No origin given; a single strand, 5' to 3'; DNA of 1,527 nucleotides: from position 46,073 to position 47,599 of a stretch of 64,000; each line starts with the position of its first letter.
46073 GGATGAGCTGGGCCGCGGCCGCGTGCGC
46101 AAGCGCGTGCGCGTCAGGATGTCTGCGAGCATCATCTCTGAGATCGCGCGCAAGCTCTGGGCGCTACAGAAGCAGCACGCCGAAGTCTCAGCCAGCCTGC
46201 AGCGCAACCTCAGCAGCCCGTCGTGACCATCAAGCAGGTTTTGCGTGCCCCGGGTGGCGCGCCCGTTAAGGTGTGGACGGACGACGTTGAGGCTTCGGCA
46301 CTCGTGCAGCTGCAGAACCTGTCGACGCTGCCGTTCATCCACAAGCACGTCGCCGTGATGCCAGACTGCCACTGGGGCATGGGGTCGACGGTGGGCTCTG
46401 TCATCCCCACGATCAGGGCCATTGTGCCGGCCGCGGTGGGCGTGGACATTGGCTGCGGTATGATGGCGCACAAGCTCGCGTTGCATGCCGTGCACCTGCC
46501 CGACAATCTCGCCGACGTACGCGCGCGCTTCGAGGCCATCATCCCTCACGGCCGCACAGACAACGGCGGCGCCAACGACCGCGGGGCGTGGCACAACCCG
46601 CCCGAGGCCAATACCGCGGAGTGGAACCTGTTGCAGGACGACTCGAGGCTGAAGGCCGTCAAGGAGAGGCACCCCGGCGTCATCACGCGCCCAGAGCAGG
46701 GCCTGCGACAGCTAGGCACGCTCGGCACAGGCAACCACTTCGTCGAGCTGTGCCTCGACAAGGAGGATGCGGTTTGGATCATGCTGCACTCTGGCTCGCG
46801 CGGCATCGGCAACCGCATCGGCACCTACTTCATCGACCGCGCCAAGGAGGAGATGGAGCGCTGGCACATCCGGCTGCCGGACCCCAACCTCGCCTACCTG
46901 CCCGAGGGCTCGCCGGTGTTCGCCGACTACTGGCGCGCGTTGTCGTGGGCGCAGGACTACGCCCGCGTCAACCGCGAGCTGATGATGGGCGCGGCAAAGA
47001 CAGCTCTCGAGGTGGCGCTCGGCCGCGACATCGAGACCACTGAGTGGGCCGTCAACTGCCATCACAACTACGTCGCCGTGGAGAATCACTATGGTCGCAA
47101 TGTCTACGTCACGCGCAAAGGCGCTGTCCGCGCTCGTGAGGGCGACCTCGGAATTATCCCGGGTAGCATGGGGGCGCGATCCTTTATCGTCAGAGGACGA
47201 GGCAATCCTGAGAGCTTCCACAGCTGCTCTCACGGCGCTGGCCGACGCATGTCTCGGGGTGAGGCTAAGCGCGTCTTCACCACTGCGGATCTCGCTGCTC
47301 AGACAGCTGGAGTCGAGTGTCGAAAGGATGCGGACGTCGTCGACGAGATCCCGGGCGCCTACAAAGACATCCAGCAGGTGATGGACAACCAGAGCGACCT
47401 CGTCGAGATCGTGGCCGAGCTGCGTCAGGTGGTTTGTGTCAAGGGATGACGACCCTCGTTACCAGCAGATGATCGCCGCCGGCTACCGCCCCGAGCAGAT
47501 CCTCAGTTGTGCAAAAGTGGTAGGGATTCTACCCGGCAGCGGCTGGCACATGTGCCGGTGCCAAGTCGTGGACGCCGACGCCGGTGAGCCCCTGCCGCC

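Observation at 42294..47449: tRNA cluster linked to an RtcB RNA ligase operon, a candidate tRNA-repair counter-defence module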

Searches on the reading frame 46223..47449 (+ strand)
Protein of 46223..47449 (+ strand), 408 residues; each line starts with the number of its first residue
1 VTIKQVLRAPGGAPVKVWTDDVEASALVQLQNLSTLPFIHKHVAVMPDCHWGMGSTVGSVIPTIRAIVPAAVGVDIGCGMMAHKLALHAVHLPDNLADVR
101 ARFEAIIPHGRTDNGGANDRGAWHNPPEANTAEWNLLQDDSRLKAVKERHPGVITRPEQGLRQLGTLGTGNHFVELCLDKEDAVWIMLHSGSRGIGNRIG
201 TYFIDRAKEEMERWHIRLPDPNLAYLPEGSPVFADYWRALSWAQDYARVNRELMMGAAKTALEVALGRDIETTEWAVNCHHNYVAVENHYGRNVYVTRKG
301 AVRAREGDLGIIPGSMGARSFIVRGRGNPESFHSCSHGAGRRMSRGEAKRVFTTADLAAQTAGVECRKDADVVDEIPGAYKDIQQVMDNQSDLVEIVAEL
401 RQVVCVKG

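Call 4: search_protein_families(library=pfam, proteins=[window:46223-47449:+], max_evalue=0.01)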
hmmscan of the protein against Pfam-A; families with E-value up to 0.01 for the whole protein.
window:46223-47449:+ (408 aa): 1 family
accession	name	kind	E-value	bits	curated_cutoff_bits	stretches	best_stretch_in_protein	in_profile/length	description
PF01139.22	RtcB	-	2.8e-129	432.5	27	1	29-408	1-426/426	tRNA-splicing ligase RtcB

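Call 5: search_protein_families(library=phrogs, proteins=[window:46223-47449:+], max_evalue=0.001)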
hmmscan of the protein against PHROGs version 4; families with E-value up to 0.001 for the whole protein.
window:46223-47449:+ (408 aa): 2 families
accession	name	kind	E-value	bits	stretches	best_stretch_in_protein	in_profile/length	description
phrog_1075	-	DNA, RNA and nucleotide metabolism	1.1e-143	480.7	1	13-408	64-441/459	tRNA splicing ligase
phrog_32430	-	DNA, RNA and nucleotide metabolism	1.4e-51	174.8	1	280-408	9-138/139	tRNA splicing ligase RtcB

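Call 7: search_dna_similar(query=window:46223-47449:+, collection=phages, mode=protein, max_rows=40, rows=spread)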
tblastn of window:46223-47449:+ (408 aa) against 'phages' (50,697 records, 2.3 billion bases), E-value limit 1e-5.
Records with a match: 702; places in all: 707; records where one place covers at least 80% of the query: 635.
Best place of each record, by identity: 60-80% 5; <60% 697.
By first word of the organism name: Mycobacterium 221; Bacillus 63; Listeria 58; Brevibacterium 32; Caulobacter 30; Halorubrum 30; Gordonia 25; Enterococcus 23; Microbacterium 19; Erwinia 17; and 46 more.
By host as written in the record: Mycobacterium smegmatis mc2 155 163; Listeria monocytogenes 47; - 46; Brevibacterium aurantiacum SMQ-1335 32; Mycobacterium smegmatis mc#155 29; Gordonia terrae 3612 24; Halorubrum sp. 16; Erwinia amylovora 14; and 154 more.
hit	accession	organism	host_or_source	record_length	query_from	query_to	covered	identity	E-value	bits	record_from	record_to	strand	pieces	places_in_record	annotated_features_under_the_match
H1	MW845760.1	Erwinia phage pEa_SNUABM_37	Erwinia amylovora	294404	14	408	97%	60.3%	7e-148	469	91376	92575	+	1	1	hypothetical protein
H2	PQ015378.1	Pseudomonas phage RVTF4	Pseudomonas sp.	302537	11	408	98%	58.4%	4e-139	444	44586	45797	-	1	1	RNA ligase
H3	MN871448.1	Serratia phage KpSz_1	Klebsiella pneumoniae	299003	15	408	97%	57.6%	7e-145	461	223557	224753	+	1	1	record has no annotation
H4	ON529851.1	Brevundimonas phage vB_BpoS-Marchewka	Brevundimonas pondensis LVF1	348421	3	408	100%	52.9%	1e-122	396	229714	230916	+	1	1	tRNA-splicing ligase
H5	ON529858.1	Brevundimonas phage vB_BgoS-Bajun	Brevundimonas goettingensis LVF2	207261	3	408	100%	52.2%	2e-117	382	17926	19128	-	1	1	tRNA-splicing ligase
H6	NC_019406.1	Caulobacter phage CcrColossus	Caulobacter crescentus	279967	12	408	97%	50.1%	6e-116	377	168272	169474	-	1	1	tRNA splicing ligase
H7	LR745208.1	uncultured phage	metagenomic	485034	14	408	97%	47.1%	8e-98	325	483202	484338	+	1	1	record has no annotation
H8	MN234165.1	Mycobacterium phage Yunkel11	Mycobacterium smegmatis mc2 155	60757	18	408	96%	45.8%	4e-87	294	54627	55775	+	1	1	90: RtcB-like RNA ligase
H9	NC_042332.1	Mycobacterium phage JAWS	Mycobacterium smegmatis mc2 155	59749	18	408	96%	45.4%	2e-86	292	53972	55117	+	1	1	84: tRNA splicing ligase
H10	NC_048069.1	Corynebacterium phage SamW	Corynebacterium xerosis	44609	15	408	97%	45.1%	2e-91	307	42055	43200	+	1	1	58: tRNA splicing ligase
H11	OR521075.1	Mycobacterium phage CheetoDust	Mycobacterium smegmatis mc2155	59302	18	408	96%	45.2%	8e-86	291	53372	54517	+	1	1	85: RtcB-like RNA ligase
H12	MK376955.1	Mycobacterium phage KiSi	Mycobacterium smegmatis mc2 155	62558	18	408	96%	45.2%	1e-84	287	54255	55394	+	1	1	87: RtcB-like RNA ligase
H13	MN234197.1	Mycobacterium phage Ramen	Mycobacterium smegmatis mc2 155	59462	18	408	96%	44.9%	1e-85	290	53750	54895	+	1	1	86: RtcB-like RNA ligase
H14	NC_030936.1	Gordonia phage Bachita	Gordonia terrae 3612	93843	29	408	93%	45.7%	1e-91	307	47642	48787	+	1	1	74: tRNA splicing ligase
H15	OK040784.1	Mycobacterium phage CaseJules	Mycobacterium smegmatis mc2155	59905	18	408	96%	44.3%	5e-83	282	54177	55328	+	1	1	87: RtcB-like RNA ligase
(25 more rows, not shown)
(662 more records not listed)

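Call 15: search_solved_structures(query=window:46223-47449:+, show_alignments=2)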
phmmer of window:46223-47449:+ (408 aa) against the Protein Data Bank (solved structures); distinct sequences matched with E-value up to 0.001: 9.
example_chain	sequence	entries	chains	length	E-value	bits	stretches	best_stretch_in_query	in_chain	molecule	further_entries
2epg_A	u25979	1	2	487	1e-39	139.9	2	158-408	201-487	Hypothetical protein TTHA1785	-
4dwr_B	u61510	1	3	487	2.7e-29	105.6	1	25-408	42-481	tRNA-splicing ligase RtcB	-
1uc2_A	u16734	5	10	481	2.7e-29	105.6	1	25-408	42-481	hypothetical protein PH1602 | tRNA-splicing ligase RtcB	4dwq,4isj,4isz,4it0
7lfq_A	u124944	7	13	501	3.7e-29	105.2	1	25-408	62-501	RNA-splicing ligase RtcB | tRNA-splicing ligase RtcB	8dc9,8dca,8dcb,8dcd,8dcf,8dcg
8odo_A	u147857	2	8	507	4.9e-26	94.9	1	26-408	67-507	RNA-splicing ligase RtcB homolog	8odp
7p3b_A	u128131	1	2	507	4.9e-26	94.9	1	26-408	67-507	RNA-splicing ligase RtcB homolog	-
8orj_A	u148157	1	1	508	4.9e-26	94.9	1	26-408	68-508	RNA-splicing ligase RtcB homolog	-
8btt_A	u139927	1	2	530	7.1e-26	94.4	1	26-408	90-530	RNA-splicing ligase RtcB homolog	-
9i8v_C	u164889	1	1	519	2.7e-25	92.5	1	26-408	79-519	RNA-splicing ligase RtcB homolog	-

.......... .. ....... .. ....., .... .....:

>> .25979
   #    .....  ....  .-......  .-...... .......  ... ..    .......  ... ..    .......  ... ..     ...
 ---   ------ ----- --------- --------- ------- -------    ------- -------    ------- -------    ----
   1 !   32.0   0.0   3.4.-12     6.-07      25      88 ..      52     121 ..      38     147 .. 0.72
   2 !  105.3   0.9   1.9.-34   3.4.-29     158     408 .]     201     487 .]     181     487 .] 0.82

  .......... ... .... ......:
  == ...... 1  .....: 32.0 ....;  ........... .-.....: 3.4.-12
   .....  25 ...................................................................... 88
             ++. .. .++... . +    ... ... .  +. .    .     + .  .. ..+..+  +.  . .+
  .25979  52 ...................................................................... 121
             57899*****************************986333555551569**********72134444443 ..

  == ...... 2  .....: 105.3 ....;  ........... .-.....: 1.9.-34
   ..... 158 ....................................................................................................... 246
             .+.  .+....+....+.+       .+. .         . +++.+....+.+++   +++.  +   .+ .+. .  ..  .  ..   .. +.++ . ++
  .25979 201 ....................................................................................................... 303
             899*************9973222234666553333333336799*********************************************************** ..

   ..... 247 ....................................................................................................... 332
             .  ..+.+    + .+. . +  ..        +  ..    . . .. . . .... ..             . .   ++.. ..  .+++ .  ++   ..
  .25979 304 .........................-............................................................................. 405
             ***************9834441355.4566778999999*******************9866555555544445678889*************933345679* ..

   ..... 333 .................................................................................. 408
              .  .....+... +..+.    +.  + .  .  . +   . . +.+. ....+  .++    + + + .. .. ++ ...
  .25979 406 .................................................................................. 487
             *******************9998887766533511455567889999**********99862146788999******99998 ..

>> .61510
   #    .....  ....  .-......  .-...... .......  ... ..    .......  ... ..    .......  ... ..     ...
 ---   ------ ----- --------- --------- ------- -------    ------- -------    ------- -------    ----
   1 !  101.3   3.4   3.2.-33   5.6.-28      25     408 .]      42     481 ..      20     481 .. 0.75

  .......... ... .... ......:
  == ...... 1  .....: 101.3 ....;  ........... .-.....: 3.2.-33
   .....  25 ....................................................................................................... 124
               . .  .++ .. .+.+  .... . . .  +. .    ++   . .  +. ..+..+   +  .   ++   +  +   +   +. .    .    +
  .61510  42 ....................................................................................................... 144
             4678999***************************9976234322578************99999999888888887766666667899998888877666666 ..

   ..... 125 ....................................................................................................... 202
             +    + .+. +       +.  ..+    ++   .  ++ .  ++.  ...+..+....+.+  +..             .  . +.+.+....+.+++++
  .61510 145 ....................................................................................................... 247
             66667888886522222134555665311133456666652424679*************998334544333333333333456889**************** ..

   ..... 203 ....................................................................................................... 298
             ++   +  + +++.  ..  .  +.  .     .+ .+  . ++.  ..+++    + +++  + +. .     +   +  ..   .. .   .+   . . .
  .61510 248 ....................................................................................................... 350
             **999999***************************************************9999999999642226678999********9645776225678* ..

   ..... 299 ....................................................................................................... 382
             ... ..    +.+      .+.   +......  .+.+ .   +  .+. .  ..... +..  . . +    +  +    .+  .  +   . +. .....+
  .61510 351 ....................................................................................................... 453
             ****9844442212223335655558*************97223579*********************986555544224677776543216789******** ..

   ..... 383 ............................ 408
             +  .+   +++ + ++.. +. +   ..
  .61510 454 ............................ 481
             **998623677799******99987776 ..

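Call 16: find_related_loci(query=window:46223-47449:+, collection=viral_contigs, flank=10000)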
Query window:46223-47449:+ (408 aa) in viral_contigs; peptide patterns used: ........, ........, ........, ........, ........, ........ (x = any residue, [..] = any of these).
19 stretches matched a pattern; 19 encode a relative of the query (tblastn E <= 1e-3); 19 distinct loci.
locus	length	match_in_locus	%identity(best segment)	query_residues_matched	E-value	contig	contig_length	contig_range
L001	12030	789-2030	67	1-408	0e+0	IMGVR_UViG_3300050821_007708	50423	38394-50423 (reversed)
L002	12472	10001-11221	61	5-408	2e-166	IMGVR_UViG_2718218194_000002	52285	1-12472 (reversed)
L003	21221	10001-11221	60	2-408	4e-163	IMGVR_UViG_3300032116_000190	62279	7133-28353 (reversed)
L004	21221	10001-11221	59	2-408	2e-162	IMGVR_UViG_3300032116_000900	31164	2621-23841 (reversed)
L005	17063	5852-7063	59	5-408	2e-161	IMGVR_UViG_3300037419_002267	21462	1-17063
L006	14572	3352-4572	61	5-408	3e-161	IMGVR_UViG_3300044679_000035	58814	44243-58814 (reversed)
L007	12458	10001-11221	59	2-408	4e-160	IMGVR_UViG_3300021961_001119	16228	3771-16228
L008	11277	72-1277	60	14-408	3e-158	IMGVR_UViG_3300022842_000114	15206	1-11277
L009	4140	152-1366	58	5-408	2e-162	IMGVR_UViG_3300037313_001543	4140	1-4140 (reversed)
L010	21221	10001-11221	60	2-408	4e-163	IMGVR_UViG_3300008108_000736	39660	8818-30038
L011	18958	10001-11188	59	12-408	8e-150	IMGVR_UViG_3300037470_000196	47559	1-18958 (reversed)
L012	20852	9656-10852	57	14-408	8e-148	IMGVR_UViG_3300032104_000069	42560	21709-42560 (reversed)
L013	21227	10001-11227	68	1-408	0e+0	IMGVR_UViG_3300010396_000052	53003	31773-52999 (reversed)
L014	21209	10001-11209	54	5-408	8e-135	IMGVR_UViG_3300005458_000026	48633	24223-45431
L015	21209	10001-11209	54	5-408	8e-135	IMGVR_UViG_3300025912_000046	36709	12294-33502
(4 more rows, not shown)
